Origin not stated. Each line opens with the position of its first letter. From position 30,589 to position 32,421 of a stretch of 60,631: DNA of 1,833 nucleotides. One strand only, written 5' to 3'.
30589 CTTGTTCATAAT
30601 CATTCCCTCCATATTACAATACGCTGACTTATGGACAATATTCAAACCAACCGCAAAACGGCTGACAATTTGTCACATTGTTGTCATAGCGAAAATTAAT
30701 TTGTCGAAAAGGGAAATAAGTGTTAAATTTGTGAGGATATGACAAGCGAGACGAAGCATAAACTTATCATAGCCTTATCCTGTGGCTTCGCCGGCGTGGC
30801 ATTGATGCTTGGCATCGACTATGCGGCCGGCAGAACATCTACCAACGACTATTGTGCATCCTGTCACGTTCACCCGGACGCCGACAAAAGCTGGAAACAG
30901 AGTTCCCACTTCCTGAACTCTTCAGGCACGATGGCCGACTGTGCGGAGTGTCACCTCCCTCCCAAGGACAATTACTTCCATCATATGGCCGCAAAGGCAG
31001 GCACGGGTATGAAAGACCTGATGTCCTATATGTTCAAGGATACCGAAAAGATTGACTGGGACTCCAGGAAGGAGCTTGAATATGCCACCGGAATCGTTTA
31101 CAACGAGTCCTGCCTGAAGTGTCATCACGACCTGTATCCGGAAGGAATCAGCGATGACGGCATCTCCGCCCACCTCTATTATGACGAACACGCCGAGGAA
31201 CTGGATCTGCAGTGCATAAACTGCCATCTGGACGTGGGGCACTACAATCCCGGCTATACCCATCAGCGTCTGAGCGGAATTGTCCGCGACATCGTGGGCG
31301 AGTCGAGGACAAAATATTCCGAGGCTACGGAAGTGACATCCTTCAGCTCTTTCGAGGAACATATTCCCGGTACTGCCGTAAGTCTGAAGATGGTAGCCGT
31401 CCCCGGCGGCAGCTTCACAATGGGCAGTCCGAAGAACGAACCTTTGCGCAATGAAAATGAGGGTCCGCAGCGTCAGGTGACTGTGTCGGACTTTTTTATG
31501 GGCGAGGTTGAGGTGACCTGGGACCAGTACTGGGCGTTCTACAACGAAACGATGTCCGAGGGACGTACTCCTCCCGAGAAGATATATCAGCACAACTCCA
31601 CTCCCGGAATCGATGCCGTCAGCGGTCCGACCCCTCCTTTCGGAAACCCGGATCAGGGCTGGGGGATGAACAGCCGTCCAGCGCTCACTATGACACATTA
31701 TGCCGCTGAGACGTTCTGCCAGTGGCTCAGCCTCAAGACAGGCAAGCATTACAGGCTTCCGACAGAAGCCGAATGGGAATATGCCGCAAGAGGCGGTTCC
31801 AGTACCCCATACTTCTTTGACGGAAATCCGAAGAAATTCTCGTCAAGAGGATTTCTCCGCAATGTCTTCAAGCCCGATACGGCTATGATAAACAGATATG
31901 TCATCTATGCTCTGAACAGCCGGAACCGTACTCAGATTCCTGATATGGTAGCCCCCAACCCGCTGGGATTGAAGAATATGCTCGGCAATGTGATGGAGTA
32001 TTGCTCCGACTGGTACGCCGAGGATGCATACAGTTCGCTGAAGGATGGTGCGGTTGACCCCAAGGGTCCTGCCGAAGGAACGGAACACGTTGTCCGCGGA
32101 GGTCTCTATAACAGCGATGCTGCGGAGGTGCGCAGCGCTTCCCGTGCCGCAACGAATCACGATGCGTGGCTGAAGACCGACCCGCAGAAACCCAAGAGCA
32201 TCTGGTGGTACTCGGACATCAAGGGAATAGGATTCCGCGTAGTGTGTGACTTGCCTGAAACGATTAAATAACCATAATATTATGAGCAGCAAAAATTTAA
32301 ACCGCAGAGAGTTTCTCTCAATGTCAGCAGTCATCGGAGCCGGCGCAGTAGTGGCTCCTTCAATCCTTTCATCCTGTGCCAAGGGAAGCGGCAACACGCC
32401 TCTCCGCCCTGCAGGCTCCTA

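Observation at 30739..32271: Tetraheme NapC/NirT-type cytochrome fused to an FGE/SUMF1-fold domain that lacks the FGE catalytic cysteines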

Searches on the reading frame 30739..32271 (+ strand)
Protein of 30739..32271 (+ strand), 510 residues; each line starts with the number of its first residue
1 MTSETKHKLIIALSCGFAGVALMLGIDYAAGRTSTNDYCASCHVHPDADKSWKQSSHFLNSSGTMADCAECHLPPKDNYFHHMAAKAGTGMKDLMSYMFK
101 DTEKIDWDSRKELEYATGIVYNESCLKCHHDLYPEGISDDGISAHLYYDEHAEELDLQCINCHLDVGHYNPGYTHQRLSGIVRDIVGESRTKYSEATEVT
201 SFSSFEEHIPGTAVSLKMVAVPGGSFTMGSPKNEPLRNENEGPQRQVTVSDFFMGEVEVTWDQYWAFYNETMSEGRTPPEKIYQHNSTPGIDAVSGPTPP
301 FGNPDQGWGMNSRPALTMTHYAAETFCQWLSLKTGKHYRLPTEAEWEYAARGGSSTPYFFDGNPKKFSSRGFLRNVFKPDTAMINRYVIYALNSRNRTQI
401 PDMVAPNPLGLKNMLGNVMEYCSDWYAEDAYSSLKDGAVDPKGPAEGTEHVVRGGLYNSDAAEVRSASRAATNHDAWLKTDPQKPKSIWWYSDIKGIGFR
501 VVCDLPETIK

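Call 3: search_protein_families(library=pfam, proteins=[window:30739-32271:+], max_evalue=0.01)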
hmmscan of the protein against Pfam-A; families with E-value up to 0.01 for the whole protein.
window:30739-32271:+ (510 aa): 6 families
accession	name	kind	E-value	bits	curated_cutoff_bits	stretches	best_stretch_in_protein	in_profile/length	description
PF03781.23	FGE-sulfatase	-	1.4e-40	140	23.3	1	217-473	4-240/255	Sulfatase-modifying factor enzyme 1-like domain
PF03264.19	Cytochrom_NNT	-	1.2e-23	84.1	24.1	1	6-171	6-172/174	NapC/NirT cytochrome c family, N-terminal region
PF14522.11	Cytochrome_C7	-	7.5e-05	22.9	24.8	0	122-167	13-52/67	Cytochrome c7 and related cytochrome c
PF22113.1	Mtrc-MtrF_II-IV_dom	-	0.0019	18.2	30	0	34-84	79-139/176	Outer membrane cytochrome MtrC/MtrF-like, domains II/IV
PF14537.11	Cytochrom_c3_2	-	0.0025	18.7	25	0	119-164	23-65/79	Cytochrome c3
PF13435.11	Cytochrome_C554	-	0.0068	17.8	20.8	0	68-163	2-83/84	Cytochrome c554 and c-prime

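Call 4: search_protein_families(library=ncbifam, proteins=[window:30739-32271:+], max_evalue=0.01)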
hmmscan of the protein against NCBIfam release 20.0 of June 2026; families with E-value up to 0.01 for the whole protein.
window:30739-32271:+ (510 aa): 16 families
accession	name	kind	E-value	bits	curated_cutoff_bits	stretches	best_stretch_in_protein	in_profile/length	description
TIGR03525.2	GldK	equivalog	6.6e-29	101.4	350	2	314-472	221-390/408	T9SS ring complex lipoprotein PorK/GldK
NF051459.1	pyoverdine_PvdO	equivalog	1.6e-27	96.3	500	1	217-474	35-265/280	dihydropyoverdine dehydrogenase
TIGR03153.1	cytochr_NrfH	equivalog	4.7e-18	65.6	134.2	1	22-168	14-138/138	cytochrome c nitrite reductase small subunit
TIGR02162.1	torC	equivalog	1.8e-15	57.1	478.2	1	6-174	13-184/387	pentaheme c-type cytochrome TorC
TIGR03440.2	egtB_TIGR03440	equivalog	2.2e-13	50.1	360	2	312-469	273-396/413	ergothioneine biosynthesis protein EgtB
TIGR03524.1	GldJ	equivalog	1.4e-12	47.1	458.2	2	214-284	57-125/559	gliding motility lipoprotein GldJ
NF041186.1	SenA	equivalog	3.2e-12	46.5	420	1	213-353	165-305/382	selenoneine synthase SenA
TIGR02161.1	napC_nirT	subfamily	4e-12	46.4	310.6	1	13-171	22-182/185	periplasmic nitrate (or nitrite) reductase c-type cytochrome, NapC/NirT family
NF011606.0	PRK15032.1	equivalog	3.7e-11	42.8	455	1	18-172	27-183/390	pentaheme c-type cytochrome TorC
TIGR02171.1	Fb_sc_TIGR02171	subfamily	2.6e-09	35.6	544.35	1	237-470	57-261/912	TIGR02171 family lipoprotein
TIGR03530.1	GldJ_short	equivalog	2.9e-09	36.3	382.9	0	205-268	57-115/396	gliding motility lipoprotein GldJ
NF007906.0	PRK10617.1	equivalog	2.5e-07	30.8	349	1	14-172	31-192/200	cytochrome c-type protein NapC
TIGR04344.1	ovoA_Nterm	equivalog_domain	9.4e-07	28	400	1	319-350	301-332/444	5-histidylcysteine sulfoxide synthase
TIGR03508.1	decahem_SO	subfamily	0.00015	21.3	192.2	0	33-73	67-151/258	DmsE family decaheme c-type cytochrome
NF008659.0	PRK11659.1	equivalog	0.0013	18.4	184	0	108-167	32-86/188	cytochrome c nitrite reductase pentaheme subunit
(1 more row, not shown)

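Call 5: find_homologous_proteins(query=window:30739-32271:+, max_evalue=1e-10)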
Query window:30739-32271:+ (510 aa): 7047 proteins with E <= 1e-10 among 8000 candidates; the best 120 are listed.
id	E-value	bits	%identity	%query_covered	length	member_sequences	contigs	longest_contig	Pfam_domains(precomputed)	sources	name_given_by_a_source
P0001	0.0e+0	1129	91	100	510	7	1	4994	PF03781.23,PF03264.20,PF14522.12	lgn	-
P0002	0.0e+0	1113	89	100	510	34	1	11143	PF03781.23,PF03264.20,PF14522.12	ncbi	-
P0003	3.5e-291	985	80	100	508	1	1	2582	PF03781.23,PF03264.20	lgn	-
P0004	1.8e-249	847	68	98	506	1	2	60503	PF03781.23,PF03264.20,PF14522.12,PF22113.2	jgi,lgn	-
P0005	9.8e-248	841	68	100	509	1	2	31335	PF03781.23,PF03264.20,PF14522.12,PF22113.2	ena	-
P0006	2.8e-245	833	69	96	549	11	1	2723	PF03781.23,PF03264.20,PF14522.12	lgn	-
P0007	6.7e-245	832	69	96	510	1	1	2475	PF03781.23,PF03264.20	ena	-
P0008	2.1e-244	830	69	100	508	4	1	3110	PF03781.23,PF03264.20,PF14522.12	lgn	-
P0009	3.8e-242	823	67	96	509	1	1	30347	PF03781.23,PF03264.20,PF14522.12,PF22113.2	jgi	-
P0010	6.1e-242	822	66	99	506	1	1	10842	PF03781.23,PF03264.20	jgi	-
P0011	1.5e-241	821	67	99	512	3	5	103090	PF03781.23,PF03264.20,PF14522.12,PF22113.2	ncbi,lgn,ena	-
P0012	6.8e-241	819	69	96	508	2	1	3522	PF03781.23,PF03264.20,PF14522.12,PF22113.2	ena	-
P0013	2.9e-240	817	68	96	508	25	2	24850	PF03781.23,PF03264.20,PF14522.12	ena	-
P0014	2.9e-240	817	67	99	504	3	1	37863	PF03781.23,PF03264.20,PF14522.12,PF22113.2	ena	-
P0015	1.1e-239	815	66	100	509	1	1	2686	PF03781.23,PF03264.20,PF14522.12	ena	-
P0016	1.5e-239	814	66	100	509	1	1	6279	PF03781.23,PF03264.20,PF14522.12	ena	-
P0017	3.3e-239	813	67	99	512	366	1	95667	PF03781.23,PF03264.20,PF14522.12,PF22113.2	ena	-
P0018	4.7e-239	813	67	98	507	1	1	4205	PF03781.23,PF03264.20,PF14522.12,PF22113.2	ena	-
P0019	1.0e-238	812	65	99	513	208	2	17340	PF03781.23,PF03264.20,PF14522.12,PF22113.2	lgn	-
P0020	1.1e-238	811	66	100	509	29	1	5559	PF03781.23,PF03264.20,PF14522.12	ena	-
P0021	2.1e-238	811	66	99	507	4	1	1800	PF03781.23,PF03264.20,PF14522.12,PF22113.2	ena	-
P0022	3.0e-238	810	66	99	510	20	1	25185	PF03781.23,PF03264.20,PF14522.12,PF22113.2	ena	-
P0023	1.5e-237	808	68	96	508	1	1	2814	PF03781.23,PF03264.20,PF14522.12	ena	-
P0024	3.9e-237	806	66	99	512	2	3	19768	PF03781.23,PF03264.20,PF14522.12,PF22113.2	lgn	-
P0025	4.0e-237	806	66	99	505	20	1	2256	PF22678.2,PF03781.23,PF03264.20,PF14522.12,PF22113.2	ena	-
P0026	6.8e-237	806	65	98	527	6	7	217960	PF03781.23,PF03264.20,PF14522.12,PF22113.2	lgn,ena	-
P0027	2.2e-236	804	66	99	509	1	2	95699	PF03781.23,PF03264.20,PF14522.12,PF22113.2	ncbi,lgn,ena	-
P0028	3.0e-236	803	66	99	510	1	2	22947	PF03781.23,PF03264.20,PF14522.12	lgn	-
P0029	3.2e-236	803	67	100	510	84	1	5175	PF03781.23,PF03264.20,PF14522.12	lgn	-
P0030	3.6e-236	803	68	94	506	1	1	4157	PF03781.23,PF03264.20,PF14522.12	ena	-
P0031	3.7e-236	803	65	99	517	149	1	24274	PF03781.23,PF03264.20,PF14522.12,PF22113.2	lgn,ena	-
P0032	3.9e-236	803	67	96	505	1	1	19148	PF03781.23,PF03264.20,PF14522.12,PF22113.2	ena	-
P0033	5.0e-236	803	67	96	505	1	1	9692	PF03781.23,PF03264.20,PF14522.12,PF22113.2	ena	-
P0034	5.5e-236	803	66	99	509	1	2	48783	PF03781.23,PF03264.20,PF14522.12,PF22113.2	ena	-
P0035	5.7e-236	802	66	99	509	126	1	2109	PF03781.23,PF03264.20,PF14522.12,PF22113.2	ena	-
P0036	6.4e-236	802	68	96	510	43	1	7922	PF03781.23,PF03264.20,PF14522.12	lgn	-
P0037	9.5e-236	802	66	96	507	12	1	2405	PF03781.23,PF03264.20,PF14522.12,PF22113.2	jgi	jgi:formylglycine-generating enzyme required for sulfatase activity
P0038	9.9e-236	802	66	100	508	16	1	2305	PF03781.23,PF03264.20,PF14522.12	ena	-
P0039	1.5e-235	801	67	96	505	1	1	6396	PF03781.23,PF03264.20,PF14522.12,PF22113.2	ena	-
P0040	1.5e-235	801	66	100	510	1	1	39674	PF03781.23,PF03264.20,PF14522.12,PF22113.2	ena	-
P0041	2.1e-235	801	66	99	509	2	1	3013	PF03781.23,PF03264.20,PF14522.12,PF22113.2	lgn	-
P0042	2.1e-235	801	67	96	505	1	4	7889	PF03781.23,PF03264.20,PF14522.12,PF22113.2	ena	-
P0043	2.5e-235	800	67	96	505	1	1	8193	PF03781.23,PF03264.20,PF14522.12,PF22113.2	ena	-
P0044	2.7e-235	800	67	96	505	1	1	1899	PF03781.23,PF03264.20,PF14522.12,PF22113.2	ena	-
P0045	3.1e-235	800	66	99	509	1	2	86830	PF03781.23,PF03264.20,PF14522.12,PF22113.2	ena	-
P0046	3.4e-235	800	67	96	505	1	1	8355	PF03781.23,PF03264.20,PF14522.12,PF22113.2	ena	-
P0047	3.5e-235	800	67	96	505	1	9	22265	PF03781.23,PF03264.20,PF14522.12,PF22113.2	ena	-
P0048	4.0e-235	800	66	99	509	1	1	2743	PF03781.23,PF03264.20,PF14522.12,PF22113.2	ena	-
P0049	5.1e-235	799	67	96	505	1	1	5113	PF03781.23,PF03264.20,PF14522.12,PF22113.2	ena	-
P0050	5.1e-235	799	67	96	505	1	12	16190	PF03781.23,PF03264.20,PF14522.12,PF22113.2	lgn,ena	-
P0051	5.2e-235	799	67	96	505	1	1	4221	PF03781.23,PF03264.20,PF14522.12,PF22113.2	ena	-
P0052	5.3e-235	799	67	96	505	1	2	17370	PF03781.23,PF03264.20,PF14522.12,PF22113.2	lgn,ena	-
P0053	5.3e-235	799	65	100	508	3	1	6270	PF03781.23,PF03264.20,PF14522.12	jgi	jgi:formylglycine-generating enzyme required for sulfatase activity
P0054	5.4e-235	799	67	96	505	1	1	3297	PF03781.23,PF03264.20,PF14522.12,PF22113.2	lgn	-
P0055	5.9e-235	799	67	96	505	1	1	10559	PF03781.23,PF03264.20,PF14522.12,PF22113.2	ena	-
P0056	6.4e-235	799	67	96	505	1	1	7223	PF03781.23,PF03264.20,PF14522.12,PF22113.2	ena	-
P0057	6.6e-235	799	67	96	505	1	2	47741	PF03781.23,PF03264.20,PF14522.12,PF22113.2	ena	-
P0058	6.8e-235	799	67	96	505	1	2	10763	PF03781.23,PF03264.20,PF14522.12,PF22113.2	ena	-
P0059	6.9e-235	799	67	96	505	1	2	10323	PF03781.23,PF03264.20,PF14522.12,PF22113.2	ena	-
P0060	7.1e-235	799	67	96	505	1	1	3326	PF03781.23,PF03264.20,PF14522.12,PF22113.2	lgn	-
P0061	7.3e-235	799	67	96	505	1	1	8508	PF03781.23,PF03264.20,PF14522.12,PF22113.2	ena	-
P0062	8.4e-235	799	67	96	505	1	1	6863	PF03781.23,PF03264.20,PF14522.12,PF22113.2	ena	-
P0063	9.2e-235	799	67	96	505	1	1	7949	PF03781.23,PF03264.20,PF14522.12,PF22113.2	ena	-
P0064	9.2e-235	798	67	96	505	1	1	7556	PF03781.23,PF03264.20,PF14522.12,PF22113.2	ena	-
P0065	9.4e-235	798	66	99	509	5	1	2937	PF03781.23,PF03264.20,PF14522.12,PF22113.2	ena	-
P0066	9.8e-235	798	67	96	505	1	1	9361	PF03781.23,PF03264.20,PF14522.12,PF22113.2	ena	-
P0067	1.0e-234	798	67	96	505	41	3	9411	PF03781.23,PF03264.20,PF14522.12,PF22113.2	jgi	jgi:formylglycine-generating enzyme required for sulfatase activity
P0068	1.1e-234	798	67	94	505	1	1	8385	PF03781.23,PF03264.20,PF14522.12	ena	-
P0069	1.1e-234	798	66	96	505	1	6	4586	PF03781.23,PF03264.20,PF14522.12,PF22113.2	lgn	-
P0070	1.1e-234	798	67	96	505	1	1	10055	PF03781.23,PF03264.20,PF14522.12,PF22113.2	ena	-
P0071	1.2e-234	798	67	96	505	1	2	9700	PF03781.23,PF03264.20,PF14522.12,PF22113.2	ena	-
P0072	1.6e-234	798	67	96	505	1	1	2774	PF03781.23,PF03264.20,PF14522.12,PF22113.2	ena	-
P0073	1.7e-234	798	67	96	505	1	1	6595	PF03781.23,PF03264.20,PF14522.12,PF22113.2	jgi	jgi:formylglycine-generating enzyme required for sulfatase activity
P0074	1.8e-234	798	67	96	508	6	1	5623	PF03781.23,PF03264.20,PF14522.12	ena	-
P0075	1.9e-234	797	67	96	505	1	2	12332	PF03781.23,PF03264.20,PF14522.12,PF22113.2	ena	-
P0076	2.3e-234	797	67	96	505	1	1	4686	PF03781.23,PF03264.20,PF14522.12,PF22113.2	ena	-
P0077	2.3e-234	797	65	100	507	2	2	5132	PF03781.23,PF03264.20,PF14522.12,PF22113.2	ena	-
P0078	2.3e-234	797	66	98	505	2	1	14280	PF03781.23,PF03264.20,PF14522.12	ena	-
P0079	2.8e-234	797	67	96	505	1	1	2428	PF03781.23,PF03264.20,PF14522.12,PF22113.2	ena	-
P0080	3.2e-234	797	67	96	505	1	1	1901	PF03781.23,PF03264.20,PF14522.12,PF22113.2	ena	-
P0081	3.4e-234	797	66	100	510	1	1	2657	PF03781.23,PF03264.20,PF14522.12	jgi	-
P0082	3.6e-234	797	66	99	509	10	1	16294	PF03781.23,PF03264.20,PF14522.12,PF22113.2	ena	-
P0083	3.7e-234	797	65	99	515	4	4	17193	PF03781.23,PF03264.20,PF14522.12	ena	-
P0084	3.7e-234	797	67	96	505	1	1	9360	PF03781.23,PF03264.20,PF14522.12,PF22113.2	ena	-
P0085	3.7e-234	797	66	96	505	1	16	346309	PF03781.23,PF03264.20,PF14522.12,PF22113.2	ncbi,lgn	-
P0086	4.0e-234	796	66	96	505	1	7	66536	PF03781.23,PF03264.20,PF14522.12,PF22113.2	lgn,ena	-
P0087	4.1e-234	796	66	96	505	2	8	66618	PF03781.23,PF03264.20,PF14522.12,PF22113.2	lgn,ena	-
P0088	4.1e-234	796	67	96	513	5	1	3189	PF03781.23,PF03264.20,PF14522.12,PF22113.2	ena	-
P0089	4.5e-234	796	65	99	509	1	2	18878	PF03781.23,PF03264.20,PF14522.12,PF22113.2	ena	-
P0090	4.6e-234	796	66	96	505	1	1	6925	PF03781.23,PF03264.20,PF14522.12,PF22113.2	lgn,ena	-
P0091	5.2e-234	796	65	99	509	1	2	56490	PF03781.23,PF03264.20,PF14522.12,PF22113.2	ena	-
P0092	5.4e-234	796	64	100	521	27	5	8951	PF03781.23,PF03264.20,PF14522.12,PF22113.2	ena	-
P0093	5.5e-234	796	67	96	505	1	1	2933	PF03781.23,PF03264.20,PF14522.12,PF22113.2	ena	-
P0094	5.5e-234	796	66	96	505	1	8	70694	PF03781.23,PF03264.20,PF14522.12,PF22113.2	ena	-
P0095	6.1e-234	796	67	96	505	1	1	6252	PF03781.23,PF03264.20,PF14522.12,PF22113.2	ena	-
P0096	6.2e-234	796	67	94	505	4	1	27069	PF03781.23,PF03264.20,PF14522.12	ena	-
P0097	8.4e-234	795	66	96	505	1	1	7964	PF03781.23,PF03264.20,PF14522.12,PF22113.2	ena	-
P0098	8.6e-234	795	65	99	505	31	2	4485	PF03781.23,PF03264.20,PF14522.12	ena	-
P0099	9.3e-234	795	66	96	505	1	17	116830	PF03781.23,PF03264.20,PF14522.12,PF22113.2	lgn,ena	-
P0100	1.0e-233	795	65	97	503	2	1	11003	PF03781.23,PF03264.20,PF14522.12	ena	-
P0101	1.1e-233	795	65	100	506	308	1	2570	PF03781.23,PF03264.20,PF14522.12,PF22113.2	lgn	-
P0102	1.1e-233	795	66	96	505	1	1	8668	PF03781.23,PF03264.20,PF14522.12,PF22113.2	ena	-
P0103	1.2e-233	795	66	99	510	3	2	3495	PF03781.23,PF03264.20,PF14522.12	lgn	-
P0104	1.2e-233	795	66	96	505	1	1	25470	PF03781.23,PF03264.20,PF14522.12,PF22113.2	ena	-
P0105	1.2e-233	795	66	96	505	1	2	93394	PF03781.23,PF03264.20,PF14522.12,PF22113.2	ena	-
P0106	1.3e-233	795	66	96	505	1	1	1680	PF03781.23,PF03264.20,PF14522.12,PF22113.2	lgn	-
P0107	1.4e-233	795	66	98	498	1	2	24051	PF03781.23,PF03264.20,PF14522.12,PF22113.2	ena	-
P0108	1.5e-233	795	66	96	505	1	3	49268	PF03781.23,PF03264.20,PF14522.12,PF22113.2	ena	-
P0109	1.5e-233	794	66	96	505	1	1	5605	PF03781.23,PF03264.20,PF14522.12,PF22113.2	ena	-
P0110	1.7e-233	794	65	99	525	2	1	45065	PF03781.23,PF03264.20,PF14522.12,PF22113.2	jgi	-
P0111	1.8e-233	794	66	96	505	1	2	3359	PF03781.23,PF03264.20,PF14522.12,PF22113.2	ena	-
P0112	1.9e-233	794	66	96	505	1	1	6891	PF03781.23,PF03264.20,PF14522.12,PF22113.2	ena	-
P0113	1.9e-233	794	65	99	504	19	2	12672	PF22678.2,PF03781.23,PF03264.20,PF14522.12,PF22113.2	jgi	jgi:formylglycine-generating enzyme required for sulfatase activity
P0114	2.0e-233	794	66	96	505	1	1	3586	PF03781.23,PF03264.20,PF14522.12,PF22113.2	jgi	jgi:formylglycine-generating enzyme required for sulfatase activity/nitrate/TMAO reductase-like tetr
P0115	2.4e-233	794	65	100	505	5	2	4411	PF03781.23,PF03264.20,PF14522.12,PF22113.2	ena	-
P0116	2.4e-233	794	66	96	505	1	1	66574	PF03781.23,PF03264.20,PF14522.12,PF22113.2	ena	-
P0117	2.6e-233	794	66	96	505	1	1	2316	PF03781.23,PF03264.20,PF14522.12,PF22113.2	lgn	-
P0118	2.6e-233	794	65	99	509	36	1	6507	PF03781.23,PF03264.20,PF14522.12,PF22113.2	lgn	-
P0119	2.6e-233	794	64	100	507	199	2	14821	PF03781.23,PF03264.20,PF14522.12,PF22113.2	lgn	-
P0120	2.8e-233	794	65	99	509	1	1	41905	PF03781.23,PF03264.20,PF14522.12,PF22113.2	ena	-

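Call 11: find_encoding_contigs(protein=P0085, flank=8000, max_places=3)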
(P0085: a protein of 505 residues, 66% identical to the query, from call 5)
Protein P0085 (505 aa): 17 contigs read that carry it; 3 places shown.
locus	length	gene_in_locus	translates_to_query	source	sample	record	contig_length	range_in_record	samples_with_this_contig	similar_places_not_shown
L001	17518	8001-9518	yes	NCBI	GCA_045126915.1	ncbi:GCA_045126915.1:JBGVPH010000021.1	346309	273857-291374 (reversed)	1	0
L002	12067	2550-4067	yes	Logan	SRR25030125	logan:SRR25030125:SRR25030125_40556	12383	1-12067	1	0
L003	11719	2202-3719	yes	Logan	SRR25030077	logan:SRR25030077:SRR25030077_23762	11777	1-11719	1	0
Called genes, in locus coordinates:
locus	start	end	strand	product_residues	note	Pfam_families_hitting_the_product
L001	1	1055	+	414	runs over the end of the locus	-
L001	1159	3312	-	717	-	PF00009:GTP_EFTU, PF01926:MMR_HSR1 (faint), PF03144:GTP_EFTU_D2 (weak), PF22042:EF-G_D2, PF14492:EFG_III, PF03764:EFG_IV, PF00679:EFG_C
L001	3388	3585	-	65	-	-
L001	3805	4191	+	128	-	PF12844:HTH_19 (faint), PF13560:HTH_31 (weak), PF01381:HTH_3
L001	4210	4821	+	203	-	PF01351:RNase_HII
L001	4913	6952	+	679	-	PF10459:Peptidase_S46, PF13365:Trypsin_2 (faint)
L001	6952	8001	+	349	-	PF01883:FeS_assembly_P (weak), PF10609:ParA, PF01656:CbiA, PF09140:MipZ (weak), PF13614:AAA_31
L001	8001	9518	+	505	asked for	PF03264:Cytochrom_NNT, PF14522:Cytochrome_C7 (faint), PF22113:Mtrc-MtrF_II-IV_dom (faint), PF03781:FGE-sulfatase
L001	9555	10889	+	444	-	PF01408:GFO_IDH_MocA, PF22725:GFO_IDH_MocA_C3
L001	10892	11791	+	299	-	PF01261:AP_endonuc_2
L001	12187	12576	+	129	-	PF05140:ResB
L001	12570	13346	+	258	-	PF01578:Cytochrom_C_asm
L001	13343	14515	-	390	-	PF02811:PHP (weak)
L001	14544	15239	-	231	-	PF10677:DUF2490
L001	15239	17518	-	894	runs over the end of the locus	PF01624:MutS_I, PF05188:MutS_II, PF05192:MutS_III, PF05190:MutS_IV, PF00488:MutS_V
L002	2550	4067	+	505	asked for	PF03264:Cytochrom_NNT, PF14522:Cytochrome_C7 (faint), PF22113:Mtrc-MtrF_II-IV_dom (faint), PF03781:FGE-sulfatase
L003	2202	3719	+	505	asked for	PF03264:Cytochrom_NNT, PF14522:Cytochrome_C7 (faint), PF22113:Mtrc-MtrF_II-IV_dom (faint), PF03781:FGE-sulfatase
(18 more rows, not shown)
